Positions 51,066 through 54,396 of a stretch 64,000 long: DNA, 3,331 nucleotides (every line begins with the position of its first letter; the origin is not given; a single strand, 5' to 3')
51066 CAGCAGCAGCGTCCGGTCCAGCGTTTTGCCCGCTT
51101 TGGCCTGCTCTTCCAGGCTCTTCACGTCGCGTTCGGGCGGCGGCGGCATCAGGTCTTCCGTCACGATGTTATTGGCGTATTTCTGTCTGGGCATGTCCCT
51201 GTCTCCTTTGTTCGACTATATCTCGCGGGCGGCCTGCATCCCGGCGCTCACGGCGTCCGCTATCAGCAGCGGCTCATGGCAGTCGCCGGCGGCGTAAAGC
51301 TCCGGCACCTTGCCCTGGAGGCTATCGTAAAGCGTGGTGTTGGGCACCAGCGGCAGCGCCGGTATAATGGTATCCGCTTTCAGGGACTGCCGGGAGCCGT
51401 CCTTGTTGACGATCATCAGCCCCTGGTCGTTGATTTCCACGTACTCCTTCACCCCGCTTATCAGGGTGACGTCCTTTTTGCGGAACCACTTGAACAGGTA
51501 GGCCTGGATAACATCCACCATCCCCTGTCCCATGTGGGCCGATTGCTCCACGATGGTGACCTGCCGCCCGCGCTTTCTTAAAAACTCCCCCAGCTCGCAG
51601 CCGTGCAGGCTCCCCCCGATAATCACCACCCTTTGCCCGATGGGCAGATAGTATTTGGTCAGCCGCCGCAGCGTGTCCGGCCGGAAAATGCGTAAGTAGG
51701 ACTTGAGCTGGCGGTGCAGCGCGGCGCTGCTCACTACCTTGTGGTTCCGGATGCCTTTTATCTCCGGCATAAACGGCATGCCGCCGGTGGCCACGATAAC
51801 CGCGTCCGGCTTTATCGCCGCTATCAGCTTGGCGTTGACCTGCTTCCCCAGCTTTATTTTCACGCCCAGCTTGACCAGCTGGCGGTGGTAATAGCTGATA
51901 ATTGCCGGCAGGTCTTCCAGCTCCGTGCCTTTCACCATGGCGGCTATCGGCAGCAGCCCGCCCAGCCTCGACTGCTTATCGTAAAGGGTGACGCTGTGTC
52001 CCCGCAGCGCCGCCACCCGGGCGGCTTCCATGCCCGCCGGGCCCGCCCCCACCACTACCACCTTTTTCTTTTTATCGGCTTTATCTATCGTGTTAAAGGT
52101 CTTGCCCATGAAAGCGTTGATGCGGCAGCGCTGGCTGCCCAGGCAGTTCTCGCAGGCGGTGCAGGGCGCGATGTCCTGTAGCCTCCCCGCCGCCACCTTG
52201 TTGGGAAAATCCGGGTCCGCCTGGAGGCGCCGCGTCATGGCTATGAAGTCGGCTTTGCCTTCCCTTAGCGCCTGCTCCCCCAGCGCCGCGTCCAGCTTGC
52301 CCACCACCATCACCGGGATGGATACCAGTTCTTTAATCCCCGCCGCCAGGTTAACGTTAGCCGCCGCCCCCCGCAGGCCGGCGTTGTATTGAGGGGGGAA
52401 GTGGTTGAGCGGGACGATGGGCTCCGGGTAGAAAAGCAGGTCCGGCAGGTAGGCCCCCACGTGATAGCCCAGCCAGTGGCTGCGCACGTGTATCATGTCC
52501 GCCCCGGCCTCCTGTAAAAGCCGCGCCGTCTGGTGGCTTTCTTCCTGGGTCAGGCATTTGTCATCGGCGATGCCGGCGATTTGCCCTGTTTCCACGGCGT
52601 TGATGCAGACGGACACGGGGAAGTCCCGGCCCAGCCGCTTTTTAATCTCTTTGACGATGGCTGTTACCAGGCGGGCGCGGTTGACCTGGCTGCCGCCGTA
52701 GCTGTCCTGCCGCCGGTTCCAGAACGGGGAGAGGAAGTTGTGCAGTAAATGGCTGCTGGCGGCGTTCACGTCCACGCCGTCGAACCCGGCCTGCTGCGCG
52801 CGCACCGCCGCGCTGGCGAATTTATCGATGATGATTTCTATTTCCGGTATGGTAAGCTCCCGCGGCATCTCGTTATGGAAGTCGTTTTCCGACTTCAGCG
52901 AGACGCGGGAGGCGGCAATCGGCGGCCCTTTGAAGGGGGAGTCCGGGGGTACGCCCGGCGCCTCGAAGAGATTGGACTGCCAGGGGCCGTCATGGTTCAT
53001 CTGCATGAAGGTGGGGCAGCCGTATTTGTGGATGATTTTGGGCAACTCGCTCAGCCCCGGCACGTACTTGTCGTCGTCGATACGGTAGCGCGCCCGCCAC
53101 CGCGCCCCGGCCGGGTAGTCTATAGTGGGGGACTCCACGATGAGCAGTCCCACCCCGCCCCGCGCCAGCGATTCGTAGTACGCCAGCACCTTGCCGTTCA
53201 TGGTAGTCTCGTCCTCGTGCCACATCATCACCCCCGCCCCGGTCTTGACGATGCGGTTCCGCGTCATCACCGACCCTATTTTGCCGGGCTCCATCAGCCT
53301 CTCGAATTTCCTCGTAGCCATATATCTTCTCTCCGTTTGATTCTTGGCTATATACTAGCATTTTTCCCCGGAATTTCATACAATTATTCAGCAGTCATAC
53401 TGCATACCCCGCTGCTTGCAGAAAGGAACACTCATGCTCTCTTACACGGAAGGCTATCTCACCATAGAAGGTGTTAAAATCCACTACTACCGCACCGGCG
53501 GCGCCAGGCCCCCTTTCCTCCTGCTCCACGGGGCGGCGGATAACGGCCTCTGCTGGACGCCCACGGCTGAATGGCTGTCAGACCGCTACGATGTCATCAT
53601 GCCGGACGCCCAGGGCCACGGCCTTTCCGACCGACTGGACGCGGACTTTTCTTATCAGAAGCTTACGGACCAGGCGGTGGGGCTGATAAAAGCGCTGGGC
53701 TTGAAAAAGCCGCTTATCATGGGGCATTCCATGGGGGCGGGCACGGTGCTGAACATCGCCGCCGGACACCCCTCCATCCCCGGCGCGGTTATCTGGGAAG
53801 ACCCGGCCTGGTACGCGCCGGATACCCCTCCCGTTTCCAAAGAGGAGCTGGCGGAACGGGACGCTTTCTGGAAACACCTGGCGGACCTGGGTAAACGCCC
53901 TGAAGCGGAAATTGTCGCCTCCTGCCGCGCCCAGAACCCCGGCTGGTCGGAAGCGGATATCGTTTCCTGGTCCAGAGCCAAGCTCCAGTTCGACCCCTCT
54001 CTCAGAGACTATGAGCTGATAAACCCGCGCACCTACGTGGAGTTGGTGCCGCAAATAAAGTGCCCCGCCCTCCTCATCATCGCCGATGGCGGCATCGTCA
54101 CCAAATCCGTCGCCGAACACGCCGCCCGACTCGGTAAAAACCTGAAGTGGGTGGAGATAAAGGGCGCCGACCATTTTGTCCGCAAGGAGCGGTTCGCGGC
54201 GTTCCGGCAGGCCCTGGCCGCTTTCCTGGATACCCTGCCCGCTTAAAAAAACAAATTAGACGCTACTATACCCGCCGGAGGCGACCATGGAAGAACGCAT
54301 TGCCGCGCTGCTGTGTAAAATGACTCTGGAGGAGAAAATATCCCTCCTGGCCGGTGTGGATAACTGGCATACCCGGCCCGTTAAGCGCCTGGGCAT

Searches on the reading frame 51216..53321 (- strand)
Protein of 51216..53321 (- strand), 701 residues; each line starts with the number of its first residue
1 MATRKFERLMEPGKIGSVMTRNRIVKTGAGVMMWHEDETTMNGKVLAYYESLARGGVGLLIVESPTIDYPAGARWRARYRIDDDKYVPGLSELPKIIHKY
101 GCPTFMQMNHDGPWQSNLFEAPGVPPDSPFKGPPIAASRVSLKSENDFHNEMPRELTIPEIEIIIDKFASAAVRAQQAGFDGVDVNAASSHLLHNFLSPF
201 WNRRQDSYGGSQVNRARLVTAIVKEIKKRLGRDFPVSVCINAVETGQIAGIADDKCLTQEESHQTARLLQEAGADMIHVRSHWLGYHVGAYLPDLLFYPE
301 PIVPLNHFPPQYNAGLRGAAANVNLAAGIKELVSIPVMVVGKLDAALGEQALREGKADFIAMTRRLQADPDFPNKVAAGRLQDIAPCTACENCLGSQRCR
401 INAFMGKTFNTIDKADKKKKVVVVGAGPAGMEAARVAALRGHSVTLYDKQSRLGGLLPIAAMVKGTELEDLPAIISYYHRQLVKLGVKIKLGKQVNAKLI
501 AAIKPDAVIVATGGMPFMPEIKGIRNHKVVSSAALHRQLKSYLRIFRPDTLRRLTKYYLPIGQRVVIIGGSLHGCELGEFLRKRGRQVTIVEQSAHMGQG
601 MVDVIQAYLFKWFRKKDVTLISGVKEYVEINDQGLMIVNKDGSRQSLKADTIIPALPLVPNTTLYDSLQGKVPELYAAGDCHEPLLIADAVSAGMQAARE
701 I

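Call 61: search_protein_families(library=pfam, max_evalue=0.00001, proteins=[window:51216-53321:-])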
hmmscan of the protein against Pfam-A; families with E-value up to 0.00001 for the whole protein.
window:51216-53321:- (701 aa): 10 families
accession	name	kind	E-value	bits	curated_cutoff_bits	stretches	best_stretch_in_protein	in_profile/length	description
PF00724.26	Oxidored_FMN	-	4.7e-48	164.6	27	1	9-247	2-232/342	NADH:flavin oxidoreductase / NADH oxidase family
PF07992.20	Pyr_redox_2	-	1.5e-29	103.8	26.1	1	419-691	1-288/291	Pyridine nucleotide-disulphide oxidoreductase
PF00070.33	Pyr_redox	-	3e-16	60.1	22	1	564-623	1-60/82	Pyridine nucleotide-disulphide oxidoreductase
PF13450.12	NAD_binding_8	-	2.3e-13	50.6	21.9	1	423-458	1-36/68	NAD(P)-binding Rossmann-like domain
PF01266.30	DAO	-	1.7e-10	41.4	27.9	0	420-454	1-35/353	FAD dependent oxidoreductase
PF12831.13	FAD_oxidored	-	2.1e-09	37.7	27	1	421-459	2-40/416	FAD dependent oxidoreductase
PF03486.20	HI0933_like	-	5.4e-08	33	50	1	420-455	2-37/244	HI0933-like protein Rossmann domain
PF01494.25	FAD_binding_3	-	2.3e-07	30.8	22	0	564-595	3-34/349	FAD binding domain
PF13738.12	Pyr_redox_3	-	1.4e-06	28.2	30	0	417-475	163-222/305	Pyridine nucleotide-disulphide oxidoreductase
PF01134.28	GIDA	-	9.9e-06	25.3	22.1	0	420-450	1-31/391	Glucose inhibited division protein A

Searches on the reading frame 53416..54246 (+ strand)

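Call 61: search_protein_families(library=pfam, max_evalue=0.00001, proteins=[window:53416-54246:+])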
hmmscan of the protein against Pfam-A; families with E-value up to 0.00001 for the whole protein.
window:53416-54246:+ (276 aa): 3 families
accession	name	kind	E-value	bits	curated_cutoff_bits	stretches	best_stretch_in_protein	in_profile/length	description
PF00561.26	Abhydrolase_1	-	1.3e-17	64.7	25.8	1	32-255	1-240/245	alpha/beta hydrolase fold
PF12697.13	Abhydrolase_6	-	6e-17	63.5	26.3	1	35-257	2-208/217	Alpha/beta hydrolase family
PF12146.15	Hydrolase_4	-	7.4e-09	35.7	27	1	35-142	8-124/239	Serine aminopeptidase, S33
